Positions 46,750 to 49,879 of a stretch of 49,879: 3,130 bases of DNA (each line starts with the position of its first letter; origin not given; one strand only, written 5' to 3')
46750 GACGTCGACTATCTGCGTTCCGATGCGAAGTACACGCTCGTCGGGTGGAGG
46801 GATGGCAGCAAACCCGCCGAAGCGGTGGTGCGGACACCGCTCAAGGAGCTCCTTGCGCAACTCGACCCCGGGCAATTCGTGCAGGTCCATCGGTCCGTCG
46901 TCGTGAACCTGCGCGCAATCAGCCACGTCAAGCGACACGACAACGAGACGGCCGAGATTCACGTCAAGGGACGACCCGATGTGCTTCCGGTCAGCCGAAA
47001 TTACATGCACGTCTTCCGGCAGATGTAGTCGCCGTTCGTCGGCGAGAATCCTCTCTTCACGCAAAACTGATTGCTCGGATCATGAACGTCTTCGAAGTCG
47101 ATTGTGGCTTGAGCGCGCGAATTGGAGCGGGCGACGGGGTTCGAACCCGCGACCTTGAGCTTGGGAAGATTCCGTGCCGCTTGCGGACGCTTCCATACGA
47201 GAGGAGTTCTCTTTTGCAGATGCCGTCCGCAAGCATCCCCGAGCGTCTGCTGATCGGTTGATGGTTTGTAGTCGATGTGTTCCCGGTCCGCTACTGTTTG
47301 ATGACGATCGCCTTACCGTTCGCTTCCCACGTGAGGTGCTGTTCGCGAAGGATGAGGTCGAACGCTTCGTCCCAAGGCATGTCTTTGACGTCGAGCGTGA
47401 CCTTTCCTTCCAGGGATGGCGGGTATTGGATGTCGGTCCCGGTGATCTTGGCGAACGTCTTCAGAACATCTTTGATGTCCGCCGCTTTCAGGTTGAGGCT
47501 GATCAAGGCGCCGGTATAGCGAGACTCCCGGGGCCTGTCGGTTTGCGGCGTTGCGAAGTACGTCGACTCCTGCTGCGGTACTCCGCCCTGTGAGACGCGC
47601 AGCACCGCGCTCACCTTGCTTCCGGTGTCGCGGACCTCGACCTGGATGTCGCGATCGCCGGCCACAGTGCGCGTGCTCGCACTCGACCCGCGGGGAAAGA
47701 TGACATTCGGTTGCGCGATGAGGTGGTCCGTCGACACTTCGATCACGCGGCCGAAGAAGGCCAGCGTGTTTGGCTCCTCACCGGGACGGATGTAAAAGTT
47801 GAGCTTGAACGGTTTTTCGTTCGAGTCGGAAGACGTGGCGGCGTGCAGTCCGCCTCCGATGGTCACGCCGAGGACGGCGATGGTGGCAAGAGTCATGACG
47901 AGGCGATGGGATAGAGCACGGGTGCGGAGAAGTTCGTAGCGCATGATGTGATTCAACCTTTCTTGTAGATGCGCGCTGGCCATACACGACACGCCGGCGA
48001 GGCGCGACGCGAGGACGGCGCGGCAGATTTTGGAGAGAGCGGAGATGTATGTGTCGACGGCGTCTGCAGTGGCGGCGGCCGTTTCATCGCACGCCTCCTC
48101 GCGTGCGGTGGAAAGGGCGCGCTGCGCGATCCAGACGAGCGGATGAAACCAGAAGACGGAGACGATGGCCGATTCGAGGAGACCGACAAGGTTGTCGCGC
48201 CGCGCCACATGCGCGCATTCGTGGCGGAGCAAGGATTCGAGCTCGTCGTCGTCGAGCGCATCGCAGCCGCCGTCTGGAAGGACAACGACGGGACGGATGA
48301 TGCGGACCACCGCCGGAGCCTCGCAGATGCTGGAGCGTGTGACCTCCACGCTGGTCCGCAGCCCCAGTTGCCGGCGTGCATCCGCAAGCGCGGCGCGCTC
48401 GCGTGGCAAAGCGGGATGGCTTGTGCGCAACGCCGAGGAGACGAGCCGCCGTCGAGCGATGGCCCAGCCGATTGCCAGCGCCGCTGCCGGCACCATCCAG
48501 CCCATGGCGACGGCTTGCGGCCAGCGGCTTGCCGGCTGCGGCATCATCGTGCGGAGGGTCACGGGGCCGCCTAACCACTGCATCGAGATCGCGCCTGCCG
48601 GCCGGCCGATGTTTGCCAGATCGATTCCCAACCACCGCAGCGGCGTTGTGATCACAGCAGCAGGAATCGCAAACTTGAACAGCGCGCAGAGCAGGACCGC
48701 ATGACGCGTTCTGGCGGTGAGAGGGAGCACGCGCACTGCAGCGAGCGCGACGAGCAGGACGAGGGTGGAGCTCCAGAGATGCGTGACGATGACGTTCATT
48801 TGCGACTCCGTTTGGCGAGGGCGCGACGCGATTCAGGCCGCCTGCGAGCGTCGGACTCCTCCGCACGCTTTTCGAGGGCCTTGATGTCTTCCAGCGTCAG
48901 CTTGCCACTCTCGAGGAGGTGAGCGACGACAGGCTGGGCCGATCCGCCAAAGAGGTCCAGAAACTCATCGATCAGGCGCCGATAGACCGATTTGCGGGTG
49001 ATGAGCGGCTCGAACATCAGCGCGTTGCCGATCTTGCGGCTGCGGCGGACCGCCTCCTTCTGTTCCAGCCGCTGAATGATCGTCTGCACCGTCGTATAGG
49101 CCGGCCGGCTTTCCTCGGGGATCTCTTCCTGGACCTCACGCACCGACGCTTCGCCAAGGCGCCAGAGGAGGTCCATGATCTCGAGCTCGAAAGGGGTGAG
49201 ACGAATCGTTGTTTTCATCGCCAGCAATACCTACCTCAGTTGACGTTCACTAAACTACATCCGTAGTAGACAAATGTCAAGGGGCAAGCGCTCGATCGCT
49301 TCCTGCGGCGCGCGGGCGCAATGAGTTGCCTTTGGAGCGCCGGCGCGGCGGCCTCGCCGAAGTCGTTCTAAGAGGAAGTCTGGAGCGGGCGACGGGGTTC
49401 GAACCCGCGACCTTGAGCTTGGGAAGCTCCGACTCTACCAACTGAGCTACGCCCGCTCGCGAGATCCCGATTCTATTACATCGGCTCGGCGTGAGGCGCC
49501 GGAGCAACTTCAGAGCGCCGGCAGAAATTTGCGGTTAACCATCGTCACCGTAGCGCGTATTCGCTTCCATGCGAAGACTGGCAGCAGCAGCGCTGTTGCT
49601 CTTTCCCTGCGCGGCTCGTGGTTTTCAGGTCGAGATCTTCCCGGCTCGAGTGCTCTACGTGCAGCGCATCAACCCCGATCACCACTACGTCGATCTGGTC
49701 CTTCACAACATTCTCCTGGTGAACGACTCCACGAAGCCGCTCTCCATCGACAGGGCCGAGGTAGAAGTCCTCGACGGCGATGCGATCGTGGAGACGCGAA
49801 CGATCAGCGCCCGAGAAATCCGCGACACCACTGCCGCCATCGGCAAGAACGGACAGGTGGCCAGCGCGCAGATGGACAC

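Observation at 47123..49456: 2.2-kb BlaI/BlaR1 islet bracketed by a perfect 46-nt direct repeat derived from the 3' half of tRNA-Gly(CCC), with no integrase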

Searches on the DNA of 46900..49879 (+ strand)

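Call 58: search_rna_families(source=window, start=46900, end=49879, threshold=evalue, max_evalue=1)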
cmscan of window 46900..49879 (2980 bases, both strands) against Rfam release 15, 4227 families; matches with E-value up to 1: 1.
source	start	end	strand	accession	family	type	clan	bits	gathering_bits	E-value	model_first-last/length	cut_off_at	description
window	49384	49456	-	RF00005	tRNA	Gene; tRNA;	CL00001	61.7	29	2.7e-12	1-71/71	no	tRNA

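Call 60: search_dna_similar(query=window:47100-49470:+, collection=plasmids, mode=distant, max_rows=8)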
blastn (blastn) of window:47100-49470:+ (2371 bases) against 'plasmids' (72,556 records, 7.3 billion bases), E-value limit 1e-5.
Records with a match: 115; places in all: 187; records where one place covers at least 80% of the query: 0.
Best place of each record, by identity: 80-90% 63; 60-80% 52.
By first word of the organism name: Azospirillum 27; Escherichia 12; Salmonella 7; Klebsiella 6; Parabacteroides 5; Paracoccus 4; Acinetobacter 4; Variovorax 4; Burkholderia 4; Bacteroides 4; and 25 more.
By predicted mobility (MOB-suite, as given by PLSDB): non-mobilizable 100; mobilizable 9; conjugative 6.
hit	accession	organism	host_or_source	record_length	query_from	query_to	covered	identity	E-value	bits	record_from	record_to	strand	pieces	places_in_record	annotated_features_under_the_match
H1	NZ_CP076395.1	Sphingopyxis indica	Single cell,HCH dumpsite soil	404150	2267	2359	4%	80.6%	7e-13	84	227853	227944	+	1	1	none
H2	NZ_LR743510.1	Methylobacterium bullatum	-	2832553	2267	2357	4%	80.6%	4e-10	75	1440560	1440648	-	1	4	none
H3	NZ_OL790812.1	Proteus mirabilis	-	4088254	2260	2357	4%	74.5%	2e-6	63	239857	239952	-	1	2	none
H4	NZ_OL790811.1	Proteus mirabilis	-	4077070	2260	2357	4%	74.5%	2e-6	63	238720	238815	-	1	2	none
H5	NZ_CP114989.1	Enterobacter hormaechei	dog,pure culture,urine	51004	2270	2358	4%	79.8%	2e-8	70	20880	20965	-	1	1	none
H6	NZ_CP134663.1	Escherichia coli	Larus michahellis,bacteria,cloaca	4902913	2280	2366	4%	80.5%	2e-8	71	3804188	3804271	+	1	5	none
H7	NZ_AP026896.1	Aeromonas caviae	Microbe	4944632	2267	2357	4%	76.9%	6e-8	68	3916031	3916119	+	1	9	none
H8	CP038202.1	Paracoccus ferrooxidans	single cell,bioreactor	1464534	2275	2357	4%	82.1%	1e-9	74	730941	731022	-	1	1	none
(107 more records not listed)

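Call 61: search_dna_similar(query=window:47100-49470:+, collection=phages, mode=distant, max_rows=8)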
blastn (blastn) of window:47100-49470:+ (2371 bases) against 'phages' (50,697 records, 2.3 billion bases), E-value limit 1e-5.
Records with a match: 42; places in all: 46; records where one place covers at least 80% of the query: 0.
Best place of each record, by identity: 80-90% 18; 60-80% 24.
By first word of the organism name: Aeromonas 6; Salmonella 4; Acinetobacter 4; Ralstonia 3; Bacteriophage 3; Serratia 3; Vibrio 3; Agrobacterium 2; Erythrobacter 2; uncultured 2; and 9 more.
By host as written in the record: - 15; Aeromonas salmonicida 4; Homo sapiens 3; Agrobacterium tumefaciens C58 2; Serratia marcescens 2; Erwinia amylovora 1/79Sm 2; Escherichia coli H11 1; Ralstonia solanacearum 1; and 12 more.
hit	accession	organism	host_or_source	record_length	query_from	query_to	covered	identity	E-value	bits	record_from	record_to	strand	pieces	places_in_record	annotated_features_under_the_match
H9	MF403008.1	Agrobacterium phage Atu_ph07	Agrobacterium tumefaciens C58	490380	2267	2357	4%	75.8%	8e-7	63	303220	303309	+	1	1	none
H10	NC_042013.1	Agrobacterium phage Atu_ph07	Agrobacterium tumefaciens C58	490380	2267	2357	4%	75.8%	8e-7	63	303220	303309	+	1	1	none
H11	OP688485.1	Escherichia phage EP_H11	Escherichia coli H11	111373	2269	2358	4%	76.6%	9e-6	59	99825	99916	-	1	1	none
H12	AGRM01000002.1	Salmonella enterica subsp. houtenae str. ATCC BAA-1581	Homo sapiens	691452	2279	2358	3%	81.3%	5e-9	71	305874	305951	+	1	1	tRNA-Gly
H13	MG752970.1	Ralstonia phage RsoM2USA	Ralstonia solanacearum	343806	2276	2358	4%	77.1%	3e-6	62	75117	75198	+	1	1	none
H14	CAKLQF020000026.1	Acinetobacter phage MD-2021a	not known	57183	2282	2357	3%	82.9%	1e-11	80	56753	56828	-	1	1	tRNA-Gly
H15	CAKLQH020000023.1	Acinetobacter phage MD-2021a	not known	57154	2282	2357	3%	82.9%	1e-11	80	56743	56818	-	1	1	tRNA-Gly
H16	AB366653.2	Ralstonia phage phiRSL1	-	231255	2282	2357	3%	81.6%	1e-10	75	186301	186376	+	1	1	hypothetical protein | tRNA-Gly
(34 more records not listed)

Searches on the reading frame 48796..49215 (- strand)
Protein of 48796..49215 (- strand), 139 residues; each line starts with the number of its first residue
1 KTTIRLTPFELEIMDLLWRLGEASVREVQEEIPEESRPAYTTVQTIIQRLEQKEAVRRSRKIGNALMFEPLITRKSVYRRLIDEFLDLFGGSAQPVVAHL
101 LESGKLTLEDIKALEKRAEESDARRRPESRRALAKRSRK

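Call 9: search_protein_families(library=pfam, proteins=[window:48796-49215:-], max_evalue=0.01)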
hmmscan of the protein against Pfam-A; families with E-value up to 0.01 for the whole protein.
window:48796-49215:- (139 aa): 4 families
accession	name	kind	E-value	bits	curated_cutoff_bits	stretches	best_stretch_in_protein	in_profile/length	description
PF03965.22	Penicillinase_R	-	1.7e-28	99.7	22.6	1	6-119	1-114/115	Penicillinase repressor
PF01047.28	MarR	-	0.00013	22.2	24.6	1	6-61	1-52/59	MarR family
PF08221.17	HTH_9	-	0.001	19.6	23.4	0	87-112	9-34/62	RNA polymerase III subunit RPC82 helix-turn-helix domain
PF01978.25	TrmB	-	0.0041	17.4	25.6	0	19-61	19-57/68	Sugar-specific transcriptional regulator TrmB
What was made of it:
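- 48796..49218 (-): blaI-family winged-helix repressor, 140 aa. Its stop codon overlaps the start codon of the next gene. PF03965 Penicillinase_R, 1.7e-28 (call 9).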

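Call 10: find_encoding_contigs(protein=window:48796-49215:-, flank=10000, max_places=10)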
Protein window:48796-49215:- (139 aa): no gene with exactly this product is on record in the collection.

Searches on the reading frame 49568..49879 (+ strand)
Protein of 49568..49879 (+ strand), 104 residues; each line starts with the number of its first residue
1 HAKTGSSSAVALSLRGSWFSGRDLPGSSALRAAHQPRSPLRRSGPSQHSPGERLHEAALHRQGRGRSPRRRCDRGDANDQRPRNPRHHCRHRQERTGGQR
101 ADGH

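Call 9: search_protein_families(library=pfam, proteins=[window:49568-49879:+], max_evalue=0.01)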
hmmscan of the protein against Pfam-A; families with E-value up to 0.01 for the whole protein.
window:49568-49879:+ (104 aa): 0 families

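Call 29: search_protein_families(library=pfam, proteins=[window:49569-49877:+], max_evalue=0.001)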
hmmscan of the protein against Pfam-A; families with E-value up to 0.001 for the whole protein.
window:49569-49877:+ (103 aa): 0 families

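Call 37: find_homologous_proteins(query=window:49569-49877:+, max_evalue=0.001)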
Query seq(103 aa): 24 candidates shared short words with the query, none scored E <= 0.001.
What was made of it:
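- On tRNA-integrated genomic island (Islander criteria): The right-hand gene has no homologues (call 37).
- Tried and rejected: The 103-aa N-terminus of the gene beyond the tRNA has no homologue (call 37).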
